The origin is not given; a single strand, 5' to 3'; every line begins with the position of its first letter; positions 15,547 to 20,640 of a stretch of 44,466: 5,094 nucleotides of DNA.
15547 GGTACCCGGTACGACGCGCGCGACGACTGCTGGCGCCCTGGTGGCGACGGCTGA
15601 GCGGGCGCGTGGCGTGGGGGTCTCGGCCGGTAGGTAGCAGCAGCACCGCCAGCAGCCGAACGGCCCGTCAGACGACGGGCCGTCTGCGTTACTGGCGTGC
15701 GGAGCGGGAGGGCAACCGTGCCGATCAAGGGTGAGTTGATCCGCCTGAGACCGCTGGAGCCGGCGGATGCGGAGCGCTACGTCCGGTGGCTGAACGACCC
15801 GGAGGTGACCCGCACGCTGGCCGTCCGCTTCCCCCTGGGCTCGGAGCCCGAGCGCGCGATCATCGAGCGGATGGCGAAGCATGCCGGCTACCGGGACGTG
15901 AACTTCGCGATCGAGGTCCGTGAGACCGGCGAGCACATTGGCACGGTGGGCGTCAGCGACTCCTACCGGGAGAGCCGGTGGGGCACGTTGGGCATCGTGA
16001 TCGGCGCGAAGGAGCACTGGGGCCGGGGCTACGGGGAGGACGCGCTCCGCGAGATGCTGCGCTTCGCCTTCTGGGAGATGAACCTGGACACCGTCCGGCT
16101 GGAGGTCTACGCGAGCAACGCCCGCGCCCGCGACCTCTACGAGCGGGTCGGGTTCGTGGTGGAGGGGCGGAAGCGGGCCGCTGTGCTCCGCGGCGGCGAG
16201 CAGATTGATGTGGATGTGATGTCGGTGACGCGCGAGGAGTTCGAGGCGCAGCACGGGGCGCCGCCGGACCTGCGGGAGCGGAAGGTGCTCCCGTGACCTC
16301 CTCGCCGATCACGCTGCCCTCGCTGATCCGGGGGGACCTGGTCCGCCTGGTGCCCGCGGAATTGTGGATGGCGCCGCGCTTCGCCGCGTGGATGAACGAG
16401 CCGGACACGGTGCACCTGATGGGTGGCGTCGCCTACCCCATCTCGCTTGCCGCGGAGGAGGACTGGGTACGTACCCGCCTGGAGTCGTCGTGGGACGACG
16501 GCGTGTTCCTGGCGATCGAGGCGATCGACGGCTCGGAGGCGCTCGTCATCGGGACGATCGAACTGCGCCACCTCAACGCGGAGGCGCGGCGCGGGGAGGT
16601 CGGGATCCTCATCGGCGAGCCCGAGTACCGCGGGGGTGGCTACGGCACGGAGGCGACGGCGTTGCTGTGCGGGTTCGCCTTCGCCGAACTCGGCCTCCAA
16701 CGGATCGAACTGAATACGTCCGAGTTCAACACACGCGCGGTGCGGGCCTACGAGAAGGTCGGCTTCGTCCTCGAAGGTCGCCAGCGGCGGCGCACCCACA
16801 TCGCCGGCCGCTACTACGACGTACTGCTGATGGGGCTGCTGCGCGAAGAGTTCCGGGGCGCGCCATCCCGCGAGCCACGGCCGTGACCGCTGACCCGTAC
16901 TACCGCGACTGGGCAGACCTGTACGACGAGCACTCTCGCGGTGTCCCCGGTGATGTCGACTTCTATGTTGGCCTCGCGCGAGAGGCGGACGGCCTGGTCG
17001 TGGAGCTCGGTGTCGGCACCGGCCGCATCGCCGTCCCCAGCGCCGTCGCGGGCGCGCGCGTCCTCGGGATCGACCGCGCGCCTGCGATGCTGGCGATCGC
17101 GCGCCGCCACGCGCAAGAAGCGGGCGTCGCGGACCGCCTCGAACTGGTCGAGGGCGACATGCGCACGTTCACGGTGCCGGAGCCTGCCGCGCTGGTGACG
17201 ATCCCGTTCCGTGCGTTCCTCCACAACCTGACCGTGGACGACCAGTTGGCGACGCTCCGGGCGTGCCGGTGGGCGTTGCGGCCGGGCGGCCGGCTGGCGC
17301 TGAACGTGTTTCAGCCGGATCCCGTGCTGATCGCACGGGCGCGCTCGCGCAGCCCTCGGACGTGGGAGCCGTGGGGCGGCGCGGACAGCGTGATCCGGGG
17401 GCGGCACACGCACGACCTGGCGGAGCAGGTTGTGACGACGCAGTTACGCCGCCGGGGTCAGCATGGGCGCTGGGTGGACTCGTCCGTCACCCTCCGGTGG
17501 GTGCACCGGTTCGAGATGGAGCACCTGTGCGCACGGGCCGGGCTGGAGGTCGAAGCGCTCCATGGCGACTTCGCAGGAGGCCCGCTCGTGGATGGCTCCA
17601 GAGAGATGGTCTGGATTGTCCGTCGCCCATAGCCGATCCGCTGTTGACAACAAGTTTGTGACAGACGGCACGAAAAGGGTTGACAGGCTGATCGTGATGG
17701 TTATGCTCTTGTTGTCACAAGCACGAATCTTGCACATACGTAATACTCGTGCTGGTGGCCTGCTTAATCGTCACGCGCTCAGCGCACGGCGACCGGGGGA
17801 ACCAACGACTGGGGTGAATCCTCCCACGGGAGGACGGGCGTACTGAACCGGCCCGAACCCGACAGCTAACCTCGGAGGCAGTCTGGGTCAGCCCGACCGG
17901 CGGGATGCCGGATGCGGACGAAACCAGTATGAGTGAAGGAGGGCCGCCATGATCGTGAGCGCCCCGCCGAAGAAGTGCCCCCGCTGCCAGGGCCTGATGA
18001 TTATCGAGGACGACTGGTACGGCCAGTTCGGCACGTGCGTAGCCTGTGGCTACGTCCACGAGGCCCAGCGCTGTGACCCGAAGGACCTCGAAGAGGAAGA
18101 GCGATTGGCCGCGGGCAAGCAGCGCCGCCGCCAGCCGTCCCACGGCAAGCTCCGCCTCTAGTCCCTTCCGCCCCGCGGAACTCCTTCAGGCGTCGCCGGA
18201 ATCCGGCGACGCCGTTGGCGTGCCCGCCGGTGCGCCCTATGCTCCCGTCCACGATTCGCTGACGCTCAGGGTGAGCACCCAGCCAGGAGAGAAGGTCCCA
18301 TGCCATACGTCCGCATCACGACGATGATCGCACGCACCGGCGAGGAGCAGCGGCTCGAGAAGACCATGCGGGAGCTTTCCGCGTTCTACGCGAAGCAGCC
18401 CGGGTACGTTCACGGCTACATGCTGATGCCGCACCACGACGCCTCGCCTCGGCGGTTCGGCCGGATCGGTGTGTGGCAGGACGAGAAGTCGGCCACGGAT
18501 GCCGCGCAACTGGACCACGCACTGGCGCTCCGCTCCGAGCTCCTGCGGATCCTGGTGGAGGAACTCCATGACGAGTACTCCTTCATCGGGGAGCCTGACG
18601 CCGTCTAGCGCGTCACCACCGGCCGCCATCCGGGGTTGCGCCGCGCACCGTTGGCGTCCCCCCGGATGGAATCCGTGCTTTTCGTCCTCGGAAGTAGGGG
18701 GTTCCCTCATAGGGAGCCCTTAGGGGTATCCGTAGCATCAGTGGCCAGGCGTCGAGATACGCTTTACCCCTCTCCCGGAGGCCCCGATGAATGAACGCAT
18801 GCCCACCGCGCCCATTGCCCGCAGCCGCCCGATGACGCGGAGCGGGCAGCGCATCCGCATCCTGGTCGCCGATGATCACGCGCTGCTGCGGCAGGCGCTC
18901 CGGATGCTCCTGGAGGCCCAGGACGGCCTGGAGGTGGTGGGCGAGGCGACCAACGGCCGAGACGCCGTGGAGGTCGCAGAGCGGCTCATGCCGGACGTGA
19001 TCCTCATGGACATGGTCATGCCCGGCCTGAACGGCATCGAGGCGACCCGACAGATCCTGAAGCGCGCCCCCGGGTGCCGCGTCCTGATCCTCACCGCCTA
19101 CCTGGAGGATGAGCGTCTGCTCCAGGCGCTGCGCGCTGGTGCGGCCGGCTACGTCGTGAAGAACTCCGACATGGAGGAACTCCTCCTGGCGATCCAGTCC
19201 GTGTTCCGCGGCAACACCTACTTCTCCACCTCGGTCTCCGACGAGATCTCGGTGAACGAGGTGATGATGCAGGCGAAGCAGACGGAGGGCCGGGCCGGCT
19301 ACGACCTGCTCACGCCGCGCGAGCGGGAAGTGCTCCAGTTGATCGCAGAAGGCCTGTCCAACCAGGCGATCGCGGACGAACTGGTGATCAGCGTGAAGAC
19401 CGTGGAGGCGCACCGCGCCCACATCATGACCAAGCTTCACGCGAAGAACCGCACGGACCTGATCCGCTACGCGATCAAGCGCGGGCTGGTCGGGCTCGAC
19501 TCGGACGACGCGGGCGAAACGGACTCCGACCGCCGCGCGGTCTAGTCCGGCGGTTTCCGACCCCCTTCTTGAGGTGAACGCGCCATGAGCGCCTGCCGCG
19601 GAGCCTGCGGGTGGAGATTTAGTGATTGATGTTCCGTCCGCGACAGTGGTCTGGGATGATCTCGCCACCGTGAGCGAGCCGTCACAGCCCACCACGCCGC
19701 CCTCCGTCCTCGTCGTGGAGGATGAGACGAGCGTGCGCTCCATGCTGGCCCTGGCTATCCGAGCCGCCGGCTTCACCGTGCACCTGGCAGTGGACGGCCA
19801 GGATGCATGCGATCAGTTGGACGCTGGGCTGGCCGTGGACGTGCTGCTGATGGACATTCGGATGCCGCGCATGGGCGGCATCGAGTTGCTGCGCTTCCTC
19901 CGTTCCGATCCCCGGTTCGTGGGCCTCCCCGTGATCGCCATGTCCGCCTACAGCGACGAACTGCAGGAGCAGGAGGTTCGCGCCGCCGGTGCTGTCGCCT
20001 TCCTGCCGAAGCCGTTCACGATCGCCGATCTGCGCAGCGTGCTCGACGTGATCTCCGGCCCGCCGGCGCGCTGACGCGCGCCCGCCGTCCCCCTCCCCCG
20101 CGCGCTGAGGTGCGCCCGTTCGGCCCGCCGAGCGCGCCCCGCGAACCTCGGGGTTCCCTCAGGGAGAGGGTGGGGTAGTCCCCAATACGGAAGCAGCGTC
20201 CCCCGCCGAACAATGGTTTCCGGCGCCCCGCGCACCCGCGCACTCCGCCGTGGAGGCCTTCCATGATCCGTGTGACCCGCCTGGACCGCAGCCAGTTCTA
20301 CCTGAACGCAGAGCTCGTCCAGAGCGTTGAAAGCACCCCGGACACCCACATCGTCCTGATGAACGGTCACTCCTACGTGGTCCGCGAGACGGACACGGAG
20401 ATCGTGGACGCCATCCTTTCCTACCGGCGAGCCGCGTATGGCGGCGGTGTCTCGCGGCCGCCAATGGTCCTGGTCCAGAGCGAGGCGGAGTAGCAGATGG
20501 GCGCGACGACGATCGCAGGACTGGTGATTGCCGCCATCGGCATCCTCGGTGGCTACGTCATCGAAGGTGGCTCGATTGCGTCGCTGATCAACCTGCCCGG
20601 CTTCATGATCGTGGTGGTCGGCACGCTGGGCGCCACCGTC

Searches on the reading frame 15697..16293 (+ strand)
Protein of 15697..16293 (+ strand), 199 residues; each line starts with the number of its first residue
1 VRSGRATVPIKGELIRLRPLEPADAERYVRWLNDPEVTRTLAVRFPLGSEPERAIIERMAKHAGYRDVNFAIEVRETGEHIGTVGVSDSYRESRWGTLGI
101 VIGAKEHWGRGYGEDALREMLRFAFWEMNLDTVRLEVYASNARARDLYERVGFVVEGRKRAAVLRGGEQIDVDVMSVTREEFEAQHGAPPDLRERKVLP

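Call 39: search_protein_families(library=pfam, proteins=[window:15697-16293:+], max_evalue=0.001)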
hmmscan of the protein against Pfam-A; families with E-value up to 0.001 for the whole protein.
window:15697-16293:+ (199 aa): 6 families
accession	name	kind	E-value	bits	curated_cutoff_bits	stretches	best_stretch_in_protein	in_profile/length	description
PF13302.13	Acetyltransf_3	-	7.1e-29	101.7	25.4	1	16-154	3-138/138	Acetyltransferase (GNAT) domain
PF00583.31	Acetyltransf_1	-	7.2e-13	49.3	20.7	1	63-153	28-116/116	Acetyltransferase (GNAT) family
PF13523.12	Acetyltransf_8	-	3.9e-09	36.7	27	1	100-157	84-141/145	Acetyltransferase (GNAT) domain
PF13420.13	Acetyltransf_4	-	5.7e-07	30.1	24.3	1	17-171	1-152/155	Acetyltransferase (GNAT) domain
PF13508.13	Acetyltransf_7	-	2.5e-06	28.2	27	1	75-154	9-83/84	Acetyltransferase (GNAT) domain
PF08445.16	FR47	-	0.00012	22.5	22.1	1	94-155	20-79/86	FR47-like protein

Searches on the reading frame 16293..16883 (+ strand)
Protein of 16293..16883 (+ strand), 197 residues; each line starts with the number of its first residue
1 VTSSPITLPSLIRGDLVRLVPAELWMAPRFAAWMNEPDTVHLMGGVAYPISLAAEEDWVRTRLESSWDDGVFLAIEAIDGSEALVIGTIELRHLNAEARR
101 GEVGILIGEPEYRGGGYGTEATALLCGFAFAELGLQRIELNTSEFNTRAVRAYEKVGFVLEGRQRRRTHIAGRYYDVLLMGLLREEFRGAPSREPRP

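Call 39: search_protein_families(library=pfam, proteins=[window:16293-16883:+], max_evalue=0.001)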
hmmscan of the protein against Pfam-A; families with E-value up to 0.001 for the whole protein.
window:16293-16883:+ (197 aa): 5 families
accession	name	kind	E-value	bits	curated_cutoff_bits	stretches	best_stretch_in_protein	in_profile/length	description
PF13302.13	Acetyltransf_3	-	3.5e-23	83.3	25.4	1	19-159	4-138/138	Acetyltransferase (GNAT) domain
PF00583.31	Acetyltransf_1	-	1.2e-13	51.8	20.7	1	64-158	24-116/116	Acetyltransferase (GNAT) family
PF13523.12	Acetyltransf_8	-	3.7e-10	40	27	1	28-162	7-141/145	Acetyltransferase (GNAT) domain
PF13420.13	Acetyltransf_4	-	8.6e-08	32.8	24.3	1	49-178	27-154/155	Acetyltransferase (GNAT) domain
PF13508.13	Acetyltransf_7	-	3.5e-05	24.5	27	1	84-159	13-83/84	Acetyltransferase (GNAT) domain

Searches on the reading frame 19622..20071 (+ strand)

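Call 39: search_protein_families(library=pfam, proteins=[window:19622-20071:+], max_evalue=0.001)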
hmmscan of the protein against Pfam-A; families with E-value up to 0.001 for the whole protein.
window:19622-20071:+ (150 aa): 1 family
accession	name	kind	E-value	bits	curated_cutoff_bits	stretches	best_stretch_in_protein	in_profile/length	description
PF00072.30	Response_reg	-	2.9e-24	85.8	30.2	1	29-141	1-110/111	Response regulator receiver domain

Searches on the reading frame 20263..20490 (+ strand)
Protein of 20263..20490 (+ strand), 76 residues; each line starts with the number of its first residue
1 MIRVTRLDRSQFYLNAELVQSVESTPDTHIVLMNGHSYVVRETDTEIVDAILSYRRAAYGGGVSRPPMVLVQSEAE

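Call 39: search_protein_families(library=pfam, proteins=[window:20263-20490:+], max_evalue=0.001)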
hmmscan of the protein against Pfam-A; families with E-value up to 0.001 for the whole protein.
window:20263-20490:+ (76 aa): 1 family
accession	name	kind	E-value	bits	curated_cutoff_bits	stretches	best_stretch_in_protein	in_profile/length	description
PF06289.16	FlbD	-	4.6e-24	84.2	24.7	1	1-57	1-57/59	Flagellar and Swarming motility proteins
